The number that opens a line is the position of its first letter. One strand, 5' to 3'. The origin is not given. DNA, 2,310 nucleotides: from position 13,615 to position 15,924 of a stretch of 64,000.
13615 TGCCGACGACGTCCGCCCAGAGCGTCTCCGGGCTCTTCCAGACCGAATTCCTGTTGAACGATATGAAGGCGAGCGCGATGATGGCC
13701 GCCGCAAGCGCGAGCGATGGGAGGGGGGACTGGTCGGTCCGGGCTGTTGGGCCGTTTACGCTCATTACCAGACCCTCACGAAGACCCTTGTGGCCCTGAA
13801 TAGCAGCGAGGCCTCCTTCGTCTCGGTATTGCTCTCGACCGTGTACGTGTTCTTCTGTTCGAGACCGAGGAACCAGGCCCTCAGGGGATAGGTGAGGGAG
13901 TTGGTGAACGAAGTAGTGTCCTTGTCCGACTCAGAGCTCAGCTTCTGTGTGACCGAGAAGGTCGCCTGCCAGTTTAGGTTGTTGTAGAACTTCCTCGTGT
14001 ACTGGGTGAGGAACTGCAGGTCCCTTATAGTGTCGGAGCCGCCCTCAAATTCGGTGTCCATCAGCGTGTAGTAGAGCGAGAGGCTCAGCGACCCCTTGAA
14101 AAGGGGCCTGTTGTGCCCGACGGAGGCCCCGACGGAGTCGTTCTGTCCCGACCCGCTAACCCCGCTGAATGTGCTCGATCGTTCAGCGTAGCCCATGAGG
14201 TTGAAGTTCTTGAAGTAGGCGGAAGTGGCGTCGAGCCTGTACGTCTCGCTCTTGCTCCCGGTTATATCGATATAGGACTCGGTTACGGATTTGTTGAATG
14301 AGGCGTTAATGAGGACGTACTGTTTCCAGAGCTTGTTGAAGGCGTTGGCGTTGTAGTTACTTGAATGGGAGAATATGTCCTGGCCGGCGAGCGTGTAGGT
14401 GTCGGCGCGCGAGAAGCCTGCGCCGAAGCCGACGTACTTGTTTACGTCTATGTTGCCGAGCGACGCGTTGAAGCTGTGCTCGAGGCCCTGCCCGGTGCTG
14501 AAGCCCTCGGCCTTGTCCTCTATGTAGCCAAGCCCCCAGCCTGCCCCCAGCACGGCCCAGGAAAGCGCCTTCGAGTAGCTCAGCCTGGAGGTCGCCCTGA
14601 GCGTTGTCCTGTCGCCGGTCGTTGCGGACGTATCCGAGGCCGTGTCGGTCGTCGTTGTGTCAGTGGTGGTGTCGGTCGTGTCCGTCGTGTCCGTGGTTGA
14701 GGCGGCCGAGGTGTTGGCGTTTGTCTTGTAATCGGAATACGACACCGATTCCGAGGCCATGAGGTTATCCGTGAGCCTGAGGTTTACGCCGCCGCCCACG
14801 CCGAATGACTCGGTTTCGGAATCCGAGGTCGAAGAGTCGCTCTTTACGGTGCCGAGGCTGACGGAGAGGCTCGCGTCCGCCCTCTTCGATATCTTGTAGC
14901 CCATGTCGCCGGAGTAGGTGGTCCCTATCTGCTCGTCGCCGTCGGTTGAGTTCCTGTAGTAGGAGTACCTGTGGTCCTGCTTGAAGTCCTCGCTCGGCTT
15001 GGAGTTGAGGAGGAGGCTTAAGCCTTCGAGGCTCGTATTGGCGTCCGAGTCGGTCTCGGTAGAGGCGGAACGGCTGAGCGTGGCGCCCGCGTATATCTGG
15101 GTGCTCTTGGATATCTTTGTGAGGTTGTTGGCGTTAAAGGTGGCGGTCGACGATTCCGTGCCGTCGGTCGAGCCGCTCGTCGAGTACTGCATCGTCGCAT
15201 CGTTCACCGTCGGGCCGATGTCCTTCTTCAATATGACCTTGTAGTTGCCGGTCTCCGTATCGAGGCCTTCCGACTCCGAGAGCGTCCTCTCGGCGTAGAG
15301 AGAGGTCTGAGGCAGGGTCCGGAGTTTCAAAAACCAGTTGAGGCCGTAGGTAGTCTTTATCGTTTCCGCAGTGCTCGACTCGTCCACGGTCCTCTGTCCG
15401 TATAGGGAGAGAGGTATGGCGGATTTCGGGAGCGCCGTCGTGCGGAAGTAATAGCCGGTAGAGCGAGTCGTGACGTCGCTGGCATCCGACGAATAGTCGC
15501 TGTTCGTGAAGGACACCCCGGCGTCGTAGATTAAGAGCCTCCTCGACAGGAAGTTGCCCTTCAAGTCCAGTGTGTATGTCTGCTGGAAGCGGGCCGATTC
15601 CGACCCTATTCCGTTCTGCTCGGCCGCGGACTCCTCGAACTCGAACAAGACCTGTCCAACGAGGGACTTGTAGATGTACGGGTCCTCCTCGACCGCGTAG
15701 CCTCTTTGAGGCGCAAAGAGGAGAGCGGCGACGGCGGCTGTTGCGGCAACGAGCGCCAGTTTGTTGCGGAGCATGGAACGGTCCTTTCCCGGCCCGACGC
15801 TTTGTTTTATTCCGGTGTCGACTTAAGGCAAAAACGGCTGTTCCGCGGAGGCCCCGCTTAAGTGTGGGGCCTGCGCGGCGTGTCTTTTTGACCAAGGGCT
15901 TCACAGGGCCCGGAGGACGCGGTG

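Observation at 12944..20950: Seven-gene envelope operon: PPIase, cyt c, diheme-FGE, membrane SpeE-like, FGE lipoprotein, giant OM barrel, TPR protein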

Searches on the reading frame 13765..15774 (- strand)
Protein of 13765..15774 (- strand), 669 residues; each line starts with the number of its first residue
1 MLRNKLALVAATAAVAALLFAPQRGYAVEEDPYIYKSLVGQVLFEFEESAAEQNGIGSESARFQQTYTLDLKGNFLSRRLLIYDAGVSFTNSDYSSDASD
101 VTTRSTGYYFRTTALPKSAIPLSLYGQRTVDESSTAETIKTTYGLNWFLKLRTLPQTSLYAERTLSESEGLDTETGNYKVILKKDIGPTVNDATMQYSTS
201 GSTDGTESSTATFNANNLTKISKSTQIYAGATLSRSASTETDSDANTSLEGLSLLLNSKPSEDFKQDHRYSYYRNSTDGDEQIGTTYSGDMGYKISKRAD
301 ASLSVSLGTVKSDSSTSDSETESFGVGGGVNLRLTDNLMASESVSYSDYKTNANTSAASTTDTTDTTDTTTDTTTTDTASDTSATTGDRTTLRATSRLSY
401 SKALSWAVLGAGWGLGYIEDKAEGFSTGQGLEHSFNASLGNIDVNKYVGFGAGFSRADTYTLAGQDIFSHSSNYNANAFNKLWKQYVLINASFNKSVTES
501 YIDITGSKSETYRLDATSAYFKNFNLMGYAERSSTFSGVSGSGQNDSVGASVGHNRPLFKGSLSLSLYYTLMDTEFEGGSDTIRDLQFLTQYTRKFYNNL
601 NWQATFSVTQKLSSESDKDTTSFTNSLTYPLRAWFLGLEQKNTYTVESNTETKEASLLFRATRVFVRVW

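Call 4: search_protein_families(library=pfam, proteins=[window:13765-15774:-], max_evalue=0.01)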
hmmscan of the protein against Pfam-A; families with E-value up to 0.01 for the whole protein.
window:13765-15774:- (669 aa): 0 families

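Call 5: search_protein_families(library=ncbifam, proteins=[window:13765-15774:-], max_evalue=0.01)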
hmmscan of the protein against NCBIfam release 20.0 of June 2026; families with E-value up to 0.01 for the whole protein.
window:13765-15774:- (669 aa): 0 families

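Call 8: find_homologous_proteins(query=window:13765-15774:-)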
Query window:13765-15774:- (669 aa): 15 proteins with E <= 0.001 among 8000 candidates.
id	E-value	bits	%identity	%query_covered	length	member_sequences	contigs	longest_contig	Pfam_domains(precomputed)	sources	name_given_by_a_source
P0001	0.0e+0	1434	100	100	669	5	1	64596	-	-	-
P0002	0.0e+0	1136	77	100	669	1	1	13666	-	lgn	-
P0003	0.0e+0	1132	77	100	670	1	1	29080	-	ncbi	-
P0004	0.0e+0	1117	76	100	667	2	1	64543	-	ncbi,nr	ncbi:MAG: hypothetical protein HYV24_05310 [Deltaproteobacteria bacterium]|nr:hypothetical protein [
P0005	3.3e-220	751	56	100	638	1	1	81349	-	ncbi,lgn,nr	ncbi:MAG: hypothetical protein HY954_00620 [Deltaproteobacteria bacterium]|nr:hypothetical protein [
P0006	8.0e-135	469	41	98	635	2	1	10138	-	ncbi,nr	ncbi:MAG: hypothetical protein Q7T24_06345 [Deltaproteobacteria bacterium]|nr:hypothetical protein [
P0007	6.3e-134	466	42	97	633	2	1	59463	-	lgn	-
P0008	3.4e-131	457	39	100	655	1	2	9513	-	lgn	-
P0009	3.7e-131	457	40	97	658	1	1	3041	-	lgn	-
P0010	5.6e-127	443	40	96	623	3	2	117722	-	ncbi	-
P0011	1.2e-120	422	37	99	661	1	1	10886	-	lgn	-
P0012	2.5e-119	418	38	97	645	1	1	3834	-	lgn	-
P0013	2.7e-117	411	37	96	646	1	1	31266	PF13505.13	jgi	jgi:hypothetical protein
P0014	1.0e-110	389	35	99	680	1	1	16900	-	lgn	-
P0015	2.0e-52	197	27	100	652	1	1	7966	-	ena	-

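Call 10: find_encoding_contigs(protein=P0005, flank=10000, max_places=2)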
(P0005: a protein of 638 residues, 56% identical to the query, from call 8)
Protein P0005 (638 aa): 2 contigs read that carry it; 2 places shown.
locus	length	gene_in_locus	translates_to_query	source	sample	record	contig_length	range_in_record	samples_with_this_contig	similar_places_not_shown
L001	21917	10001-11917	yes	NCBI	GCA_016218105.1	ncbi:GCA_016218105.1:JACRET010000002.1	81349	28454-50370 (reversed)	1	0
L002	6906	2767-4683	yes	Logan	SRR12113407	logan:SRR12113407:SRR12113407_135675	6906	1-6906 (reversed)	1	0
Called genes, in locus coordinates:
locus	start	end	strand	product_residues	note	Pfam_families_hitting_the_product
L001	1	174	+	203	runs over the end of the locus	PF14522:Cytochrome_C7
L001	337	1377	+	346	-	PF22807:TrAA12 (faint), PF06739:SBBP (faint), PF25021:TEN_NHL (faint), PF24684:Vgb_lyase (weak), PF17170:DUF5128 (weak), PF08450:SGL (weak), PF01436:NHL (weak), PF17170:DUF5128, +1 more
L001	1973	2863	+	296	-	PF14522:Cytochrome_C7 (faint), PF09699:Paired_CXXCH_1 (faint)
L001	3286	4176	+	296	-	PF14522:Cytochrome_C7 (faint), PF09699:Paired_CXXCH_1 (faint)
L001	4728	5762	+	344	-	PF13623:SurA_N_2 (weak), PF13624:SurA_N_3, PF13145:Rotamase_2, PF13616:Rotamase_3, PF00639:Rotamase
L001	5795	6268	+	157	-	PF00034:Cytochrom_C, PF13442:Cytochrome_CBB3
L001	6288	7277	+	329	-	PF03781:FGE-sulfatase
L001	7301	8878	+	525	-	PF01564:Spermine_synth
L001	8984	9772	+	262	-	PF03781:FGE-sulfatase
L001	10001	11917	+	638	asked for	-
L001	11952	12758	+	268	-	-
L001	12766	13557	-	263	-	PF02985:HEAT (faint), PF13646:HEAT_2 (weak)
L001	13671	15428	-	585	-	PF13432:TPR_16 (faint), PF00515:TPR_1 (faint), PF07719:TPR_2 (faint), PF13181:TPR_8 (faint), PF13414:TPR_11 (faint), PF13424:TPR_12 (faint), PF13428:TPR_14 (faint), PF14559:TPR_19 (faint)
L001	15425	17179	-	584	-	PF13432:TPR_16 (faint), PF00515:TPR_1 (faint), PF07719:TPR_2 (faint), PF13181:TPR_8 (faint), PF13374:TPR_10 (faint), PF13424:TPR_12 (faint), PF13428:TPR_14 (faint), PF13414:TPR_11, +3 more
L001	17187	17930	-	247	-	PF13641:Glyco_tranf_2_3, PF00535:Glycos_transf_2, PF10111:Glyco_tranf_2_2 (faint)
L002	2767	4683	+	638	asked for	-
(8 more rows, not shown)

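Call 11: find_encoding_contigs(protein=P0010, flank=10000, max_places=2)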
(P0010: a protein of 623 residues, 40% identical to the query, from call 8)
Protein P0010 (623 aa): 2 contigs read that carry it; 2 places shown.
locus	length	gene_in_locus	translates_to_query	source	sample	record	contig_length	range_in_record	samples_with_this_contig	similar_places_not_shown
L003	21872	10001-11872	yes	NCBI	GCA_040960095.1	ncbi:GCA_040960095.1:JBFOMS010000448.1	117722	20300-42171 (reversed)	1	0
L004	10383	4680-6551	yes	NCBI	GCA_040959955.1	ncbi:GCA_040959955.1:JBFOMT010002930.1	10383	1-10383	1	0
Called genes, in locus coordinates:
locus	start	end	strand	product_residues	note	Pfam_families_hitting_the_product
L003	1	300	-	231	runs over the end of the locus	PF07238:PilZ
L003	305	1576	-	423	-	PF00142:Fer4_NifH (weak), PF01656:CbiA, PF02374:ArsA_ATPase (weak), PF10609:ParA, PF13614:AAA_31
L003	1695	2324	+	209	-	PF14522:Cytochrome_C7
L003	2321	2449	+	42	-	-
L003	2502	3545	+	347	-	PF06977:SdiA-regulated (faint), PF22807:TrAA12 (faint), PF01731:Arylesterase (faint), PF24684:Vgb_lyase, PF08450:SGL, PF17170:DUF5128 (weak), PF01436:NHL (weak), PF17170:DUF5128, +2 more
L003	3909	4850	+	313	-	PF14522:Cytochrome_C7 (faint), PF09699:Paired_CXXCH_1 (faint)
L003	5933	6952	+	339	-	PF13623:SurA_N_2 (weak), PF13624:SurA_N_3, PF09312:SurA_N (faint), PF13145:Rotamase_2, PF13616:Rotamase_3, PF00639:Rotamase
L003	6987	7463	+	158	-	PF13442:Cytochrome_CBB3, PF00034:Cytochrom_C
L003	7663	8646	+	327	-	PF03781:FGE-sulfatase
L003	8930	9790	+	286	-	PF03781:FGE-sulfatase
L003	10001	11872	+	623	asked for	-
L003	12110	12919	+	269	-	-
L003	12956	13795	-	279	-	PF13646:HEAT_2 (weak)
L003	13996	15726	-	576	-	PF13431:TPR_17 (faint), PF13176:TPR_7 (faint), PF13181:TPR_8 (faint), PF13424:TPR_12 (faint), PF13414:TPR_11, PF00515:TPR_1 (weak), PF13414:TPR_11 (weak), PF13432:TPR_16, +4 more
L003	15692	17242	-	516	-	PF13431:TPR_17 (faint), PF14559:TPR_19 (faint), PF13181:TPR_8 (faint), PF13432:TPR_16, PF13414:TPR_11 (weak), PF00515:TPR_1 (weak), PF07719:TPR_2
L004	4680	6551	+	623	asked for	-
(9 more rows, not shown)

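Call 12: find_encoding_contigs(protein=P0007, flank=10000, max_places=2)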
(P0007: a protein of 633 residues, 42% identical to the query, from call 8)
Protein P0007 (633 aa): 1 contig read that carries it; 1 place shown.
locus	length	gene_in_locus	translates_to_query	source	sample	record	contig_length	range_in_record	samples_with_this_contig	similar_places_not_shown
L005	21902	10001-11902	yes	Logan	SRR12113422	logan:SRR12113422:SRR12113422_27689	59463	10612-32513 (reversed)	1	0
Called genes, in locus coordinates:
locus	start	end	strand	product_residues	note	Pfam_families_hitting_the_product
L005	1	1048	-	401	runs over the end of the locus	PF01656:CbiA, PF10609:ParA, PF13614:AAA_31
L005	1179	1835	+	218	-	PF14522:Cytochrome_C7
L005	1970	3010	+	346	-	PF22807:TrAA12 (faint), PF01731:Arylesterase (faint), PF06739:SBBP (faint), PF24684:Vgb_lyase (faint), PF25021:TEN_NHL (faint), PF01436:NHL (faint), PF08450:SGL, PF17170:DUF5128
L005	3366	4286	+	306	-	PF09699:Paired_CXXCH_1 (faint), PF14522:Cytochrome_C7 (faint)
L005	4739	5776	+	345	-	PF13623:SurA_N_2 (weak), PF13624:SurA_N_3, PF13145:Rotamase_2, PF13616:Rotamase_3, PF00639:Rotamase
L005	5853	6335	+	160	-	PF13442:Cytochrome_CBB3, PF00034:Cytochrom_C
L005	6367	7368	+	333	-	PF03781:FGE-sulfatase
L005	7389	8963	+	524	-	PF01564:Spermine_synth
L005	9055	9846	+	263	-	PF03781:FGE-sulfatase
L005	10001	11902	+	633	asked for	-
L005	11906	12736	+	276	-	-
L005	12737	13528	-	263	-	PF13646:HEAT_2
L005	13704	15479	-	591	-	PF13414:TPR_11 (faint), PF00515:TPR_1 (weak), PF13424:TPR_12 (weak), PF13432:TPR_16 (weak), PF13424:TPR_12 (weak), PF00515:TPR_1 (weak), PF07719:TPR_2, PF13181:TPR_8 (weak), +8 more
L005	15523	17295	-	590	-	PF13428:TPR_14 (faint), PF13431:TPR_17 (faint), PF13432:TPR_16 (faint), PF00515:TPR_1 (faint), PF07719:TPR_2 (faint), PF13176:TPR_7 (faint), PF13424:TPR_12, PF14559:TPR_19 (weak), +3 more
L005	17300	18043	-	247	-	PF00535:Glycos_transf_2, PF10111:Glyco_tranf_2_2, PF13641:Glyco_tranf_2_3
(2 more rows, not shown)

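Call 45: predict_structure(alignment_id=A1)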
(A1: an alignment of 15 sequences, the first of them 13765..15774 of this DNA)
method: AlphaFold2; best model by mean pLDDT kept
length: 669 residues; sequences in the alignment: 15
mean_pLDDT: 83.5   pTM: 0.58
mean pLDDT of the five models: 83.5, 82.6, 81.1, 80.8, 79.2
residues with pLDDT >= 90: 358; 70-90: 211; 50-70: 48; < 50: 52
segments of 3 or more residues with pLDDT < 50: 16-34, 355-385
pLDDT, mean of each block of 10 residues (from residue 1): 55 49 29 59 91 89 85 59 77 84 87 69 87 88 88 83 91 94 91 95 88 95 92 87 73 94 93 90 95 92 94 84 92 93 92 50 29 26 55 93 91 92 79 93 85 93 82 94 88 94 86 93 92 89 94 91 95 90 95 87 96 90 94 88 93 95 77
secondary structure, 60 per line:
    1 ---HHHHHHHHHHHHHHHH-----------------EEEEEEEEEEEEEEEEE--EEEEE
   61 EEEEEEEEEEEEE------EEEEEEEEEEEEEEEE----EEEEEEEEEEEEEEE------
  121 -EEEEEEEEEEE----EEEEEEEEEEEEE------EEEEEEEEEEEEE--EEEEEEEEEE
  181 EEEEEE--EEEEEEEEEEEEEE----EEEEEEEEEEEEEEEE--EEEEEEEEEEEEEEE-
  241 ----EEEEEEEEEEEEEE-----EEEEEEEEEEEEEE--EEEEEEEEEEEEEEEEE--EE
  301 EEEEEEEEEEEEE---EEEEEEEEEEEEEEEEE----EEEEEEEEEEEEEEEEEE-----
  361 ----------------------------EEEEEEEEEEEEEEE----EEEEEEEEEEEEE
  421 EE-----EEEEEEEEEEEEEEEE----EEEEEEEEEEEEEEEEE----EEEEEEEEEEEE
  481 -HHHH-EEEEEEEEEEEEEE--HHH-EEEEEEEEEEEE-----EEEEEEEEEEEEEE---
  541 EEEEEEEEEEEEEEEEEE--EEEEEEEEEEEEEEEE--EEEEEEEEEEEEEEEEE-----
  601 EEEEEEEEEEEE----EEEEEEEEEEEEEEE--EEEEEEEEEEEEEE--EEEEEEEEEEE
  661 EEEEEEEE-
elements in order: H4-19 E37-53 E56-73 E80-95 E100-114 E122-132 E137-149 E156-168 E171-186 E189-202 E207-222 E225-239 E245-258 E264-277 E280-296 E299-313 E317-333 E338-355 E389-403 E408-422 E428-443 E448-464 E469-480 H482-485 E487-500 E507-518 E524-537 E541-558 E561-576 E579-595 E601-612 E617-631 E634-647 E650-668

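Call 48: find_related_loci(query=A1, collection=genome_contigs, flank=10000)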
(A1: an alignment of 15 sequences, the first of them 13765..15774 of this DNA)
Query A1 (669 aa) in genome_contigs; peptide patterns used: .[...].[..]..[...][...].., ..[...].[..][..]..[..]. (x = any residue, [..] = any of these).
20 stretches matched a pattern; 16 encode a relative of the query (tblastn E <= 1e-3); 16 distinct loci.
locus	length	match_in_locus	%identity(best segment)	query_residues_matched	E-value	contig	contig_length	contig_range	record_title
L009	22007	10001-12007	93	1-669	0e+0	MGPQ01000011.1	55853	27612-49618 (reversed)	MAG: Deltaproteobacteria bacterium GWB2_55_19 gwb2_scaffold_195, whole genome shotgun sequence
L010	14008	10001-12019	79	1-669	0e+0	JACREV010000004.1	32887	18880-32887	MAG: Deltaproteobacteria bacterium isolate NC_groundwater_1708_Pr3_B-0.1um_57_66 SR-2_scaffold_141_11561, whole genome s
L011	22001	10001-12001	76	1-669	0e+0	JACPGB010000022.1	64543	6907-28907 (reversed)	MAG: Deltaproteobacteria bacterium isolate NC_groundwater_376_Ag_B-0.1um_56_22 GD18-4_B1_scaffold_368133, whole genome s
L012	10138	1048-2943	41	13-669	2e-147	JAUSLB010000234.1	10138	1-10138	MAG: Deltaproteobacteria bacterium isolate E14_metabat.bin.95 E14_k141_644189, whole genome shotgun sequence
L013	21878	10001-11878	42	19-669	9e-146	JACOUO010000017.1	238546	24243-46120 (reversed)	MAG: Deltaproteobacteria bacterium isolate NC_groundwater_74_Ag_B-0.1um_47_27 GD18-4_B1_scaffold_667284, whole genome sh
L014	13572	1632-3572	40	1-669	1e-141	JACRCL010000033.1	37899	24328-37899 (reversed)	MAG: Deltaproteobacteria bacterium isolate NC_groundwater_1645_Pr3_B-0.1um_57_199 SR-2_scaffold_141_3891581, whole genom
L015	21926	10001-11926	37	1-669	2e-122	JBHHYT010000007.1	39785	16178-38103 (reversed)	MAG: Thermodesulfobacteriota bacterium isolate Maj_2_bin.32 NODE_319_length_39785_cov_7.263982, whole genome shotgun seq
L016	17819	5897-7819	38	1-665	1e-120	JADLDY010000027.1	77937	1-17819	MAG: Deltaproteobacteria bacterium isolate SJ296 c_000000474896, whole genome shotgun sequence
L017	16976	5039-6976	34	8-669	2e-116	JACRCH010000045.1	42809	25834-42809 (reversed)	MAG: Deltaproteobacteria bacterium isolate NC_groundwater_1641_Pr3_B-0.1um_55_74 SR-2_scaffold_141_891126, whole genome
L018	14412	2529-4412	32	11-667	9e-95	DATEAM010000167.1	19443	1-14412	MAG TPA_asm: Thermodesulfobacteriota bacterium isolate SMAG_U8218 k141_1433084, whole genome shotgun sequence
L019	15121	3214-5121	31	11-669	6e-85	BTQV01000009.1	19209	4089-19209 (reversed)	MAG: Thermodesulfobacteriota bacterium BMS9Abin23 DNA, NODE_809_length_19209, whole genome shotgun sequence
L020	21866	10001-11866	37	22-666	3e-116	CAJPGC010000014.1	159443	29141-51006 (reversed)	uncultured bacterium isolate BACT1 genome assembly, contig: CONTIG_14, whole genome shotgun sequence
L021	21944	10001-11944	27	30-668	2e-60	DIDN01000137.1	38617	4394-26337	MAG TPA_asm: Deltaproteobacteria bacterium UBA5799 UBA5799_contig_3051, whole genome shotgun sequence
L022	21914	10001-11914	56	1-669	0e+0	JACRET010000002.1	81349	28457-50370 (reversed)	MAG: Deltaproteobacteria bacterium isolate NC_groundwater_1706_Pr3_B-0.1um_52_15 SR-2_scaffold_141_57917, whole genome s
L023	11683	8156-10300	26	3-669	9e-44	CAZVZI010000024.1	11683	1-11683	MAG TPA_asm: uncultured Thermodesulfobacteriota bacterium isolate SRP062349_co5_66 genome assembly, contig: NODE_2283_le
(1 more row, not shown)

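Call 49: fold_search(model_id=the predicted structure, library=pdb)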
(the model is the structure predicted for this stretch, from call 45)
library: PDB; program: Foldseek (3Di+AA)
matches with E <= 10: 830; with E <= 0.001: 284
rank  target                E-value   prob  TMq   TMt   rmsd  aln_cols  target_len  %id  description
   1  6r2q_B                8.5e-10  1.00  0.35  0.36  19.9       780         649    9  Structure of the Mtr complex (released 2020-04-22)
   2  2guf                  2.8e-09  1.00  0.29  0.34  14.0       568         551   11  In meso crystal structure of the cobalamin transporter, BtuB (released 2006-12-05)
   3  3rgn                  1.2e-08  1.00  0.29  0.34  15.1       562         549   11  Crystal structure of spin-labeled BtuB W371R1 (released 2011-10-26)
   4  1nqe                  1.4e-08  1.00  0.31  0.37  15.5       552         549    9  OUTER MEMBRANE COBALAMIN TRANSPORTER (BTUB) FROM E. COLI (released 2003-04-29)
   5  1nqg                  2.4e-08  1.00  0.33  0.38  13.5       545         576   10  OUTER MEMBRANE COBALAMIN TRANSPORTER (BTUB) FROM E. COLI, WITH BOUND CALCIUM (released 2003-04-29)
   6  6h7v_A                4.9e-08  1.00  0.24  0.24  25.0       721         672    9  Crystal structure of BauA, the Ferric preacinetobactin receptor from Acinetobacter baumannii (released 2018-10-10)
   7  3rgm                  5.7e-08  1.00  0.31  0.37  15.6       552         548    9  Crystal structure of spin-labeled BtuB T156R1 (released 2011-10-26)
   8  3m8b                  6.0e-08  1.00  0.32  0.38  12.8       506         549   10  Crystal structure of spin-labeled BtuB V10R1 in the apo state (released 2010-09-15)
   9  6h7v_B                6.3e-08  1.00  0.23  0.23  24.3       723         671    9  Crystal structure of BauA, the Ferric preacinetobactin receptor from Acinetobacter baumannii (released 2018-10-10)
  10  2hdf                  7.0e-08  1.00  0.30  0.33  17.4       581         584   11  Crystal structure of the Colicin I receptor Cir from E.coli (released 2007-05-08)
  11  1nqf                  1.2e-07  1.00  0.31  0.37  15.8       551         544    9  OUTER MEMBRANE COBALAMIN TRANSPORTER (BTUB) FROM E. COLI, METHIONINE SUBSTIUTION CONSTRUCT FOR SE-MET SAD PHASING (released 2003-04-29)
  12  9fz5_A                1.3e-07  1.00  0.33  0.31  19.6       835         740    8  Cryo-EM structure of LptDE-YedD complex from Escherichia Coli (released 2025-04-09)
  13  8p98_A                1.5e-07  1.00  0.17  0.17  23.8       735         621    8  BtuB3G3 bound to cyanocobalamin with ordered EL8 (released 2023-08-16)
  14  6h7f_A                1.6e-07  1.00  0.24  0.24  25.1       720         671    9  Crystal structure of BauA, the Ferric preacinetobactin receptor from Acinetobacter baumannii in complex with Fe3+-Prea (released 2018-10-10)
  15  1nqh                  1.8e-07  1.00  0.29  0.32  14.5       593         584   10  OUTER MEMBRANE COBALAMIN TRANSPORTER (BTUB) FROM E. COLI, WITH BOUND CALCIUM AND CYANOCOBALAMIN (VITAMIN B12) SUBSTRATE (released 2003-04-29)
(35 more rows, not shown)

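Call 90: search_protein_representatives(alignment_id=A1)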
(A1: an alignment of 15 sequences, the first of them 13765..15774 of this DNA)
Query: 15 sequences, 643 profile positions. Proteins with E-value up to 0.001 (for the whole library): 249; up to 1e-10: 136; up to 1e-30: 77. The best 150 are listed.
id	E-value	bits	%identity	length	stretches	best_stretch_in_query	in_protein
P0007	3.3e-274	927.6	-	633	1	11-643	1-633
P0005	8.6e-274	926.2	-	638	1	1-643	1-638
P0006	1.1e-273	925.9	-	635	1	12-643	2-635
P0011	7.1e-267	903.4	-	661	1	4-643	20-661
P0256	2.1e-249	845.6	-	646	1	1-642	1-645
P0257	2.3e-225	766.2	-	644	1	1-643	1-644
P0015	4.2e-223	758.8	-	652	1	1-643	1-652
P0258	1.7e-222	756.8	-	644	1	1-643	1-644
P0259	1.6e-205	700.7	-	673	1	3-643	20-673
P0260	8.3e-202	688.4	-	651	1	4-642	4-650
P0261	1.3e-199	681.1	-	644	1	1-643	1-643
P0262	9.9e-196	668.3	-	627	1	19-643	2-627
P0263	1.5e-195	667.7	-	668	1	1-640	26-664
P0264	1.1e-186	638.4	-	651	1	1-643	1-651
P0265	7.2e-179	612.6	-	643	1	1-643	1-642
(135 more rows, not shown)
